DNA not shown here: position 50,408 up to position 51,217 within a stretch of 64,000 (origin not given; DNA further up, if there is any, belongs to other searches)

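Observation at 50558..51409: Tlde1-like L,D-transpeptidase-fold toxin with an adjacent small membrane protein (toxin/immunity pair) at the end of the island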

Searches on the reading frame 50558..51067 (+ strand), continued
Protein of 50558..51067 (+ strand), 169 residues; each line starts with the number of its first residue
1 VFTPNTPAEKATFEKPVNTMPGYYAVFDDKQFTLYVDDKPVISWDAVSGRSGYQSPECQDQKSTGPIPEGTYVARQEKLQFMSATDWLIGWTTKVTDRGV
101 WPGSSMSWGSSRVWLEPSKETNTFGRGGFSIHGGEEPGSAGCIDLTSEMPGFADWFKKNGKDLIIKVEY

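Call 17: find_encoding_contigs(protein=P0012, flank=8000, max_places=2)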
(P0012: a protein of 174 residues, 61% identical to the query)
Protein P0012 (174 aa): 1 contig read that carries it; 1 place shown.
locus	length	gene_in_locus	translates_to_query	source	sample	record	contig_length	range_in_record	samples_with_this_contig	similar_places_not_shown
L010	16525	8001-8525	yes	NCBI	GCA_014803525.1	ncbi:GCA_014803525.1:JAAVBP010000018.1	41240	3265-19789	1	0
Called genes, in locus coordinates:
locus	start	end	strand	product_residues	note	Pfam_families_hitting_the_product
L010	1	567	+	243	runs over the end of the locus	PF04402:SIMPL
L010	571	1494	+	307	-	PF02899:Phage_int_SAM_1, PF00589:Phage_integrase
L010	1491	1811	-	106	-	-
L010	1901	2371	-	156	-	PF01668:SmpB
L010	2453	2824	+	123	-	-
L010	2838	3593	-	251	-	PF01026:TatD_DNase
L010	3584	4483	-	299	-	PF13177:DNA_pol3_delta2, PF00004:AAA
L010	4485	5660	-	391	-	PF00768:Peptidase_S11, PF13354:Beta-lactamase2, PF07943:PBP5_C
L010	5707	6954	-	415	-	PF00919:UPF0004, PF04055:Radical_SAM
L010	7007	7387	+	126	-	PF01192:RNA_pol_Rpb6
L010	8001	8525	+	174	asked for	PF03734:YkuD (weak), PF10908:Tlde1_dom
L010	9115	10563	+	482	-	PF01336:tRNA_anti-codon, PF00152:tRNA-synt_2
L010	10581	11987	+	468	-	-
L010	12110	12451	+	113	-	PF00313:CSD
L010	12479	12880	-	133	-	-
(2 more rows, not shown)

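Call 28: find_related_loci(query=A1, collection=genome_contigs, flank=6000)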
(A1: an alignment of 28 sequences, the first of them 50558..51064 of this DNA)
Query A1 (169 aa) in genome_contigs; peptide patterns used: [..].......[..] (x = any residue, [..] = any of these).
267 stretches matched a pattern; 253 encode a relative of the query (tblastn E <= 1e-3); the best 80 are kept; 80 distinct loci.
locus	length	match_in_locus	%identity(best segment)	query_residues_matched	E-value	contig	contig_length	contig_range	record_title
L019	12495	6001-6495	82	5-169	1e-91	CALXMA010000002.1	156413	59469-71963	MAG: uncultured Alphaproteobacteria bacterium isolate BRZ_IT__bin13 genome assembly, contig: BRZ_IT__NODE_54_length_1564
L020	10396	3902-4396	82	5-169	5e-90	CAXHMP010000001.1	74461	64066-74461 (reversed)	MAG: uncultured Alphaproteobacteria bacterium isolate ena-SAMPLE-TAB-22-03-2024-10:43:23:853-115553 genome assembly, con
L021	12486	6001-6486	70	4-169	4e-74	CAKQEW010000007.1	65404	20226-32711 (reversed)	MAG: uncultured Alphaproteobacteria bacterium isolate REFINED_METABAT215_TOP10_CONTIGS_1500_ASSEMBLY_K77_MERGED__Hadza_M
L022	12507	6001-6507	69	3-169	2e-73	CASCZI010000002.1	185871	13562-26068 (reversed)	MAG: uncultured Alphaproteobacteria bacterium isolate single-wildmice_C1226.41_1675168162 genome assembly, contig: NODE_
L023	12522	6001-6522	61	4-169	3e-68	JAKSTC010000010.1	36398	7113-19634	MAG: Alphaproteobacteria bacterium isolate Horse_feces297 MAG297_10, whole genome shotgun sequence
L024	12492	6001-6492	68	8-169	4e-68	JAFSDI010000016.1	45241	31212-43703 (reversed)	MAG: Alphaproteobacteria bacterium isolate RGIG3039 Goat_Rectum-4__c489415, whole genome shotgun sequence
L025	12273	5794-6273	64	12-169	5e-67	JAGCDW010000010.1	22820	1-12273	MAG: Alphaproteobacteria bacterium isolate RGIG9702 Yak_Omasum-2__c142238, whole genome shotgun sequence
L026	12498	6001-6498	63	5-169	1e-66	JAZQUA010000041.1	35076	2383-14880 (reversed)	MAG: Candidatus Enterousia sp. isolate T1900045184_TC20190180.MAGScoT_cleanbin_000030 SGB_9218_k141_1018564, whole genom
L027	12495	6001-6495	62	7-169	3e-66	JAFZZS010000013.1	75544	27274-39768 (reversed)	MAG: Alphaproteobacteria bacterium isolate RGIG8245 Water_buffalos_Rumen-5__c2394133, whole genome shotgun sequence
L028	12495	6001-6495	63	3-169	2e-65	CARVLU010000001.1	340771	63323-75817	MAG TPA_asm: uncultured Alphaproteobacteria bacterium isolate MGBC118324 genome assembly, contig: MGBC118324.1, whole ge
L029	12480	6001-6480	64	12-169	2e-64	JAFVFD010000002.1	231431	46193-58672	MAG: Alphaproteobacteria bacterium isolate RGIG5114 Roe_deer_Rumen.Co__c419032, whole genome shotgun sequence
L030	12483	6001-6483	62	5-169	2e-64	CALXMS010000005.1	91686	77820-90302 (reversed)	MAG: uncultured Alphaproteobacteria bacterium isolate BRZ_MB__bin43 genome assembly, contig: BRZ_MB__NODE_411_length_916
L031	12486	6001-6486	63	4-169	2e-64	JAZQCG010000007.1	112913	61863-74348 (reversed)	MAG: Candidatus Enterousia sp. isolate T1900044638_TS20190104.MAGScoT_cleanbin_000053 SGB_1212_k141_821405, whole genome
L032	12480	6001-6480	64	12-169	1e-63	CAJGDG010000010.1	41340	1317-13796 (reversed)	MAG: uncultured Alphaproteobacteria bacterium isolate MAG60 genome assembly, contig: k141_3394615_length_41340_cov_13.67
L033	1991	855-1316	66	12-169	1e-65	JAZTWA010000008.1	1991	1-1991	MAG: Candidatus Enterousia sp. isolate T1900045335_YK20190024.MAGScoT_cleanbin_000047 SGB_6593_k141_1004288, whole genom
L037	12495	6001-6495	61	4-169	3e-63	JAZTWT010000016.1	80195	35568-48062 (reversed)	MAG: Candidatus Enterousia sp. isolate T1900045332_YK20190021.MAGScoT_cleanbin_000044 SGB_6541_k141_104367, whole genome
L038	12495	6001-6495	61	4-169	1e-62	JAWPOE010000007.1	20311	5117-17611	MAG: Alphaproteobacteria bacterium isolate KA0040-166 k141_173529, whole genome shotgun sequence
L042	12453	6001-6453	61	12-169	5e-61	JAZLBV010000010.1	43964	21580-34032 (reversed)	MAG: Candidatus Enterousia sp. isolate T1900045056_TC20190049.MAGScoT_cleanbin_000022 SGB_4557_k141_2730203, whole genom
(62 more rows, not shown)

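Call 29: find_related_loci(query=A1, collection=viral_contigs, flank=6000)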
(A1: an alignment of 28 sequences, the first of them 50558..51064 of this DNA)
Query A1 (169 aa) in viral_contigs; peptide patterns used: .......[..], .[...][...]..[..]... (x = any residue, [..] = any of these).
27 stretches matched a pattern; 14 encode a relative of the query (tblastn E <= 1e-3); 14 distinct loci.
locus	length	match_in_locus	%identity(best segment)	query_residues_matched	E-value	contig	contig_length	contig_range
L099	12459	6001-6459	41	21-169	2e-35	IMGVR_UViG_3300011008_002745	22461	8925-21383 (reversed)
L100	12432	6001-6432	45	27-169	1e-34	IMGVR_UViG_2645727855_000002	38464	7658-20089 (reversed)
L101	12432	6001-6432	44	27-169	6e-31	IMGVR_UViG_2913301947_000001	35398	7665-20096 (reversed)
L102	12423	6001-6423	41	27-169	9e-29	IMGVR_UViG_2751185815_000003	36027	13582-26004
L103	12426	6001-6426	43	27-165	2e-27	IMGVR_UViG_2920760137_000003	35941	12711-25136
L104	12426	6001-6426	40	27-169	2e-27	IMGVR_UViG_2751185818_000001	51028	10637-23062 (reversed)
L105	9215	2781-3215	37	25-169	2e-25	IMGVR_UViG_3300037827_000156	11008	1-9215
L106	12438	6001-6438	42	27-169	2e-25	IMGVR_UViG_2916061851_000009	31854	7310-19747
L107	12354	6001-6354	43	25-145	3e-23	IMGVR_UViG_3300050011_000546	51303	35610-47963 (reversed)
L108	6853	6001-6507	33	23-169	2e-19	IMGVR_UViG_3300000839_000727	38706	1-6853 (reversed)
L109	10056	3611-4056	58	21-169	4e-28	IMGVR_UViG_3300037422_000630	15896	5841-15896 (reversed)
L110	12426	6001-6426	40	27-169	2e-27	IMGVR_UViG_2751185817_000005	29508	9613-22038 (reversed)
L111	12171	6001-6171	42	104-158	2e-9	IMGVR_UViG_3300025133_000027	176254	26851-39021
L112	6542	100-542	32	21-158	2e-10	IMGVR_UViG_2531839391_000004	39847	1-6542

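Call 43: predict_structure(alignment_id=A1)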
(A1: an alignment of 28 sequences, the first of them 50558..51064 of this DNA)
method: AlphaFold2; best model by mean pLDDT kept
length: 169 residues; sequences in the alignment: 28
mean_pLDDT: 88.4   pTM: 0.84
mean pLDDT of the five models: 88.4, 87.3, 86.6, 86.3, 84.6
residues with pLDDT >= 90: 125; 70-90: 21; 50-70: 10; < 50: 13
segments of 3 or more residues with pLDDT < 50: 1-6, 92-98
pLDDT, mean of each block of 10 residues (from residue 1): 49 94 96 98 97 96 97 97 73 49 82 97 96 90 96 97 97
secondary structure, 60 per line:
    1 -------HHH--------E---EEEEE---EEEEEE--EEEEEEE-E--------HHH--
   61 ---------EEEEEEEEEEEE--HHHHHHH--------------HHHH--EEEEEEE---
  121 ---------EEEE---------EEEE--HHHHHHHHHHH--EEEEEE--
elements in order: E23-27 E31-36 E39-45 E70-81 H84-90 H105-108 E111-117 E130-133 E143-146 H149-159 E162-167

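Call 47: search_protein_families(library=pfam, proteins=[L008:9737-10495:+, L008:8814-9167:+, L008:9330-9686:+, L031:6510-6827:+, L042:6459-6800:+], max_evalue=0.1)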
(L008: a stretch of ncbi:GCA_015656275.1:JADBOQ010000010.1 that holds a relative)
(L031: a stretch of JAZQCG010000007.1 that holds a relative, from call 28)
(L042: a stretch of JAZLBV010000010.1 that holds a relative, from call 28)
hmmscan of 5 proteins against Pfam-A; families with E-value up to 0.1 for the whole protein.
L008:9737-10495:+ (252 aa): 2 families
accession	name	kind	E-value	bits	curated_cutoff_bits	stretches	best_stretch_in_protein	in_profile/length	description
PF05838.17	Glyco_hydro_108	-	1.5e-13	51.5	21.2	1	92-178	4-85/85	Glycosyl hydrolase 108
PF09374.15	PG_binding_3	-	0.004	17.8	24.6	1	182-248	5-74/76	Predicted Peptidoglycan domain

L008:8814-9167:+ (117 aa): 0 families

L008:9330-9686:+ (118 aa): 0 families

L031:6510-6827:+ (105 aa): 0 families

L042:6459-6800:+ (113 aa): 0 families

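Call 48: fold_search(model_id=the predicted structure, library=pdb)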
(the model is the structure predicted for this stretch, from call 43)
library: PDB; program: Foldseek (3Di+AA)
matches with E <= 10: 287; with E <= 0.001: 53
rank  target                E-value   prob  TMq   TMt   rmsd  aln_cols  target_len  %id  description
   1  7uo8_A                6.0e-07  1.00  0.59  0.58   4.7       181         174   23  Co-crystal structure of Salmonella Typhimurium Tlde1a in complex with D-methionine (released 2022-11-02)
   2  7uma_A                1.5e-06  1.00  0.61  0.60   5.6       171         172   24  Crystal structure of Tlde1a from Salmonella Typhimurium (released 2022-11-02)
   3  7uo3_A                3.3e-06  1.00  0.60  0.58   5.6       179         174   24  Co-crystal structure of Salmonella Typhimurium Tlde1a in complex with D-alanine (released 2022-11-02)
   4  4a1i_A                4.0e-05  1.00  0.47  0.48   3.9       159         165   12  ykud from B.subtilis (released 2012-09-26)
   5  1y7m_A                5.4e-05  1.00  0.48  0.50   7.3       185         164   12  Crystal Structure of the B. subtilis YkuD protein at 2 A resolution (released 2005-03-01)
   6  5d7h_B                5.4e-05  1.00  0.44  0.23   6.9       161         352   19  X-RAY CRYSTAL STRUCTURE OF L,D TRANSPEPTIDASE 2 FROM MYCOBACTERIUM TUBERCULOSIS (released 2016-09-28)
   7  4jmn                  5.4e-05  1.00  0.41  0.34   7.7       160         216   17  Crystal structure of LD transpeptidase LdtMt1 from M. tuberculosis (released 2013-10-23)
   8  4qra_A                6.1e-05  1.00  0.44  0.24   6.9       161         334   17  Structure and specificity of L-D-Transpeptidase from Mycobacterium tuberculosis and antibiotic resistance: Calcium bin (released 2015-12-23)
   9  7o21_B                8.2e-05  1.00  0.51  0.33   5.5       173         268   13  Structure of Bdellovibrio bacteriovorus Bd1075 (released 2021-04-21)
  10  5du7_A                8.2e-05  1.00  0.43  0.23   6.8       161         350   17  Crystal structure of ldtMt2 at 1.79 Angstrom resolution (released 2016-09-28)
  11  3tur_A                9.2e-05  1.00  0.43  0.30   7.1       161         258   17  Crystal Structure of M. tuberculosis LD-transpeptidase type 2 complexed with a peptidoglycan fragment (released 2012-12-05)
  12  3tx4_A                9.2e-05  1.00  0.42  0.29   6.9       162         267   15  Crystal Structure of Mutant (C354A) M. tuberculosis LD-transpeptidase type 2 (released 2012-12-05)
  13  7o21_A                1.0e-04  1.00  0.51  0.33   5.7       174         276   13  Structure of Bdellovibrio bacteriovorus Bd1075 (released 2021-04-21)
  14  3tx4_B                1.0e-04  1.00  0.44  0.30   6.9       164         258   17  Crystal Structure of Mutant (C354A) M. tuberculosis LD-transpeptidase type 2 (released 2012-12-05)
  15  5lbg_A                1.1e-04  1.00  0.44  0.30   6.6       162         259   18  Crystal structure of the Mycobacterium tuberculosis L,D-transpeptidase-2 (LdtMt2) BC-module with faropenem-derived add (released 2017-01-18)
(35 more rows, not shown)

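Call 51: search_protein_families(library=phrogs, alignment_id=A2, max_evalue=0.00001)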
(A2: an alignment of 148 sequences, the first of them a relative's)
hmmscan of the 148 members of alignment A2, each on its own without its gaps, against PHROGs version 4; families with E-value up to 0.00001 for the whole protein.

A. member 1, L088:10335-11645:+ (437 aa): 2 families
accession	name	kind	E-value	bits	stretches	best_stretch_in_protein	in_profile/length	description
phrog_315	-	lysis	2.4e-23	83.5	1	251-406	328-462/677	endolysin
phrog_12853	-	unknown function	8.3e-13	49.9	1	257-387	2-130/131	-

B. families by the number of members that match (of 148 scanned): 151 families (the first 25 are shown)
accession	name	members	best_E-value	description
phrog_2392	-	3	7.8e-170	ABC transporter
phrog_293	-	3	4.4e-108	ABC transporter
phrog_1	-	3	6.8e-47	integrase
phrog_216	-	3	3.2e-37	integrase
phrog_23675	-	3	6.2e-23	-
phrog_1249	-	3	2.2e-16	acetyltransferase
phrog_21263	-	3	6.9e-10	-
phrog_7685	-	3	4.7e-08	integrase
phrog_5978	-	2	1.9e-49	-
phrog_18916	-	2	3.2e-26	-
phrog_3810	-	2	2.8e-14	acetyltransferase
phrog_77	-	2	2e-10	SbcC-like subunit of palindrome specific endonuclease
phrog_14336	-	2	3.1e-10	-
phrog_3940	-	2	1.3e-09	-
phrog_7269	-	2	2.4e-08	integrase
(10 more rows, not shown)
